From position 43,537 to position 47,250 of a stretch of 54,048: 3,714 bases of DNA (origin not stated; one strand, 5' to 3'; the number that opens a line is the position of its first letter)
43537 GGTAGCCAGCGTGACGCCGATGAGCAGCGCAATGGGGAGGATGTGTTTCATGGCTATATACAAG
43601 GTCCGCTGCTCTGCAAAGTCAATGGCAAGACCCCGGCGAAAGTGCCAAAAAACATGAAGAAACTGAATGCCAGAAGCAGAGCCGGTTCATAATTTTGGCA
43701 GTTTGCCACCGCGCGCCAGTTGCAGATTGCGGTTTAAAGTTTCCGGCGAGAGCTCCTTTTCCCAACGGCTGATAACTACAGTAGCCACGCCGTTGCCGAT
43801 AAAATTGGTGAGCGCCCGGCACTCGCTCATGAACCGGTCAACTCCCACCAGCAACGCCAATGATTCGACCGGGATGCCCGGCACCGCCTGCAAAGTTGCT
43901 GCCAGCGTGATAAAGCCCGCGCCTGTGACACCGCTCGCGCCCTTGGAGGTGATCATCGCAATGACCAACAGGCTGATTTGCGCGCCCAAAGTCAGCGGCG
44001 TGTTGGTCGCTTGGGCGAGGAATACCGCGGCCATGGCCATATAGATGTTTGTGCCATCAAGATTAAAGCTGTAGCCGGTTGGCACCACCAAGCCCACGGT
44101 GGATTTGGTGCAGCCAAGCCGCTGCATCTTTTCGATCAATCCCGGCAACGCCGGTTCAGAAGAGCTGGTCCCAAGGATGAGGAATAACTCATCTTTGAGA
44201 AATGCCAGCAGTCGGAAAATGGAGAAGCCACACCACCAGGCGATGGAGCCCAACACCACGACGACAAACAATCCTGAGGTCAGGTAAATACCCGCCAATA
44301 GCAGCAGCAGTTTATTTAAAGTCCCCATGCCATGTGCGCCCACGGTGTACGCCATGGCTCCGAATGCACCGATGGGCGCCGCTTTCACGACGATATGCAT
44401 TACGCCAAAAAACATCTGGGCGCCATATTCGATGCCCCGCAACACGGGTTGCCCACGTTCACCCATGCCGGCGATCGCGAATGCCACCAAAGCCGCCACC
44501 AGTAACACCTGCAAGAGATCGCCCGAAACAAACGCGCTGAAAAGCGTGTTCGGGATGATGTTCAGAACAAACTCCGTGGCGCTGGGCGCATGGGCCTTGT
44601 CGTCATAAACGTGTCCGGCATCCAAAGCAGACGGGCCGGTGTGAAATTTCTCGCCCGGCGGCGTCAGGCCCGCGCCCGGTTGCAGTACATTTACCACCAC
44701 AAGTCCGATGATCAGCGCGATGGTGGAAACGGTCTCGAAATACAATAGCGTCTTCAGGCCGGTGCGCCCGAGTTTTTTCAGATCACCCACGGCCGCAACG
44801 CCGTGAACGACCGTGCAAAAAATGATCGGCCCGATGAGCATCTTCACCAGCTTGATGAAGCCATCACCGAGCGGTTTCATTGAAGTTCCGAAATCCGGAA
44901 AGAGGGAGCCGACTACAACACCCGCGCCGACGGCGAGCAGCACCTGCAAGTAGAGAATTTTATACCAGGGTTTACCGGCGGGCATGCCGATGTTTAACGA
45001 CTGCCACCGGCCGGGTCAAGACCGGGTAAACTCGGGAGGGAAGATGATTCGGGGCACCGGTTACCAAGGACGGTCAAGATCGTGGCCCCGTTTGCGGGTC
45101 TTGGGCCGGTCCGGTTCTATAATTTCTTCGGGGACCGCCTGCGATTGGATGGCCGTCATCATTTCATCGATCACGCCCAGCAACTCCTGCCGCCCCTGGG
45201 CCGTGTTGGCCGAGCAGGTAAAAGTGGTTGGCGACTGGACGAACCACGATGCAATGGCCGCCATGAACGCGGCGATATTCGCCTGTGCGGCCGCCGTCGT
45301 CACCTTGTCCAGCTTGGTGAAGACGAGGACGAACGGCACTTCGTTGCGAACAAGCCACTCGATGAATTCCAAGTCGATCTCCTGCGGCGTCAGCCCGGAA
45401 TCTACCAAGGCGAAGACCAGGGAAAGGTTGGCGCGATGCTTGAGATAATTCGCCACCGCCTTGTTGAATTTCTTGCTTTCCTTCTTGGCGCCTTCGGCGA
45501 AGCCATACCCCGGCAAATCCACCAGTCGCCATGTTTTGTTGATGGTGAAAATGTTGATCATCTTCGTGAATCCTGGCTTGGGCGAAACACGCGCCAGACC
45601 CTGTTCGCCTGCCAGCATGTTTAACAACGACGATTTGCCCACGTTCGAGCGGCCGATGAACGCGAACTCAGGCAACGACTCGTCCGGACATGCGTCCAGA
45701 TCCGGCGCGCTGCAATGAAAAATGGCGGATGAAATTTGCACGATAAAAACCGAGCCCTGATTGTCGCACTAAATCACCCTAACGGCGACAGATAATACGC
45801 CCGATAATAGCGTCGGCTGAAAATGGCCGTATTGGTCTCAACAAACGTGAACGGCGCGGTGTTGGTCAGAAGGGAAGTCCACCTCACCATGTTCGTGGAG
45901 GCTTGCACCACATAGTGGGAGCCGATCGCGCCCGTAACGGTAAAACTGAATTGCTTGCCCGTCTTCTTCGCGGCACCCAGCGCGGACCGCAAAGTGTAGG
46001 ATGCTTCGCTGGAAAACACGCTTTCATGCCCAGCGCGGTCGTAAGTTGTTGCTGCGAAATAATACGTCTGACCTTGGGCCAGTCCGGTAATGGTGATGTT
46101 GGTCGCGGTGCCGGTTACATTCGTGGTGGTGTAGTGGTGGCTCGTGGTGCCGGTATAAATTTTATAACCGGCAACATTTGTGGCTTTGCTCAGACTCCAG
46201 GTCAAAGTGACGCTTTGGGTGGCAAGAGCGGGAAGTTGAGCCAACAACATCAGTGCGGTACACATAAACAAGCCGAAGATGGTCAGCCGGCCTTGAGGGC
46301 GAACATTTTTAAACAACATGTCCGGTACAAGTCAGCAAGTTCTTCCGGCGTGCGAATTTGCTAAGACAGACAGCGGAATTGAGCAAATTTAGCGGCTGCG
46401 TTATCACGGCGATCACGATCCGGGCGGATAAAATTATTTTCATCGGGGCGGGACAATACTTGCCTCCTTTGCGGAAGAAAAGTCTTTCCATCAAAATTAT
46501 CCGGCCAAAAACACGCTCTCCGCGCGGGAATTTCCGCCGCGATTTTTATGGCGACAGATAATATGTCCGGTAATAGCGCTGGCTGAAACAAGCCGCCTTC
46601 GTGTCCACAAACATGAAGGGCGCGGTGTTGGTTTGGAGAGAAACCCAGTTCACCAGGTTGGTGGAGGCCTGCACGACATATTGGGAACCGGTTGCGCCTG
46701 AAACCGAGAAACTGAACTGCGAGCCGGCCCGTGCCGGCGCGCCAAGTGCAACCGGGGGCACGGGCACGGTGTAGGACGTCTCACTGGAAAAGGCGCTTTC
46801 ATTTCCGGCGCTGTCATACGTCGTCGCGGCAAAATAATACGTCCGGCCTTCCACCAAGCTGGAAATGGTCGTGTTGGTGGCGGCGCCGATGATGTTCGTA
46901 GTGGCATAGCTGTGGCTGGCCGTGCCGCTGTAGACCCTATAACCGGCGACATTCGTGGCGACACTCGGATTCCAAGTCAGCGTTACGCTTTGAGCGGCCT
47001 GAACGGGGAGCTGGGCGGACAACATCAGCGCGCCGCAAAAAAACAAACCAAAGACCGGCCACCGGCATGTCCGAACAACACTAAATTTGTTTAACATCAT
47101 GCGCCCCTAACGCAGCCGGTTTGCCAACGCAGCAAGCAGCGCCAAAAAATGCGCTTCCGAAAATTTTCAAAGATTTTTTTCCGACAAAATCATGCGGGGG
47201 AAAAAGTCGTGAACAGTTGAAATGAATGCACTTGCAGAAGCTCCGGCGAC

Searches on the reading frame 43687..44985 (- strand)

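Call 59: search_protein_families(library=pfam, proteins=[window:43687-44985:-], max_evalue=0.001)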
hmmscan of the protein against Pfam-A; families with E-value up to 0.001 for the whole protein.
window:43687-44985:- (432 aa): 1 family
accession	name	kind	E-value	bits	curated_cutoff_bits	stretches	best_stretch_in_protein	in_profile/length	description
PF00375.23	SDF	-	5.6e-102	342.1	27.9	1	11-408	1-387/387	Sodium:dicarboxylate symporter family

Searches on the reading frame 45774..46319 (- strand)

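Call 20: search_protein_families(library=pfam, proteins=[window:45774-46319:-], max_evalue=10)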
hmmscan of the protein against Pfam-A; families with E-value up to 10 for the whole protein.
window:45774-46319:- (181 aa): 10 families
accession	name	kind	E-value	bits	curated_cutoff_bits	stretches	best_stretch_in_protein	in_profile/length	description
PF00041.27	fn3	-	1.4e-06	28.8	25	1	34-99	13-75/84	Fibronectin type III domain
PF16389.11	DUF4998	-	0.0012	18.9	29.1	1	36-104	34-104/199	Domain of unknown function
PF25529.1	Ig_ENGASE1_C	-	0.0057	17.2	27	1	34-88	27-78/117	ENGASE1-like, C-terminal immunoglobulin-like domain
PF10179.15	NDNF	-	0.011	16.2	27.3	1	38-96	54-112/127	Neuron-derived neurotrophic factor, first Fn(III) domain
PF09294.16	Interfer-bind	-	0.013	16.2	21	1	39-103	31-96/104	Interferon-alpha/beta receptor, fibronectin type III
PF04308.18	RNaseH_like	-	0.035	14.5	25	1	47-130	13-101/145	Ribonuclease H-like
PF25300.1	Fn3_Dep-1_3rd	-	0.045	14.1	26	1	33-93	9-72/85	Dep-1 third Fn3-like domain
PF04775.20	Bile_Hydr_Trans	-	0.14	12.5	27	1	73-109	4-38/126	Acyl-CoA thioester hydrolase/BAAT N-terminal region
PF16656.11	Pur_ac_phosph_N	-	0.2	12.7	30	1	53-106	40-89/93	Purple acid Phosphatase, N-terminal domain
PF19406.5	PKD_5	-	0.25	11.7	25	1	20-76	4-62/88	PKD-like domain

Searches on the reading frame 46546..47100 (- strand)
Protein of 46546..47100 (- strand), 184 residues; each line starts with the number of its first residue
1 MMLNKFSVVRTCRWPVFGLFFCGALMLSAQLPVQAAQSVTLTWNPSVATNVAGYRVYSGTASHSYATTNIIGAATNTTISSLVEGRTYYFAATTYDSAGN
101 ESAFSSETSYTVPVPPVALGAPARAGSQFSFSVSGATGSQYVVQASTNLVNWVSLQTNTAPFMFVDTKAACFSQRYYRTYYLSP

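Call 20: search_protein_families(library=pfam, proteins=[window:46546-47100:-], max_evalue=10)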
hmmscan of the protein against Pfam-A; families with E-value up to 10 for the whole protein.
window:46546-47100:- (184 aa): 3 families
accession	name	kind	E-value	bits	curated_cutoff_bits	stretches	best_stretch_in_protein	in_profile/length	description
PF00041.27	fn3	-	2.1e-06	28.3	25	1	36-108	13-81/84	Fibronectin type III domain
PF16389.11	DUF4998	-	0.018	15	29.1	1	39-108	35-106/199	Domain of unknown function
PF10179.15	NDNF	-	0.061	13.8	27.3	1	65-105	79-119/127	Neuron-derived neurotrophic factor, first Fn(III) domain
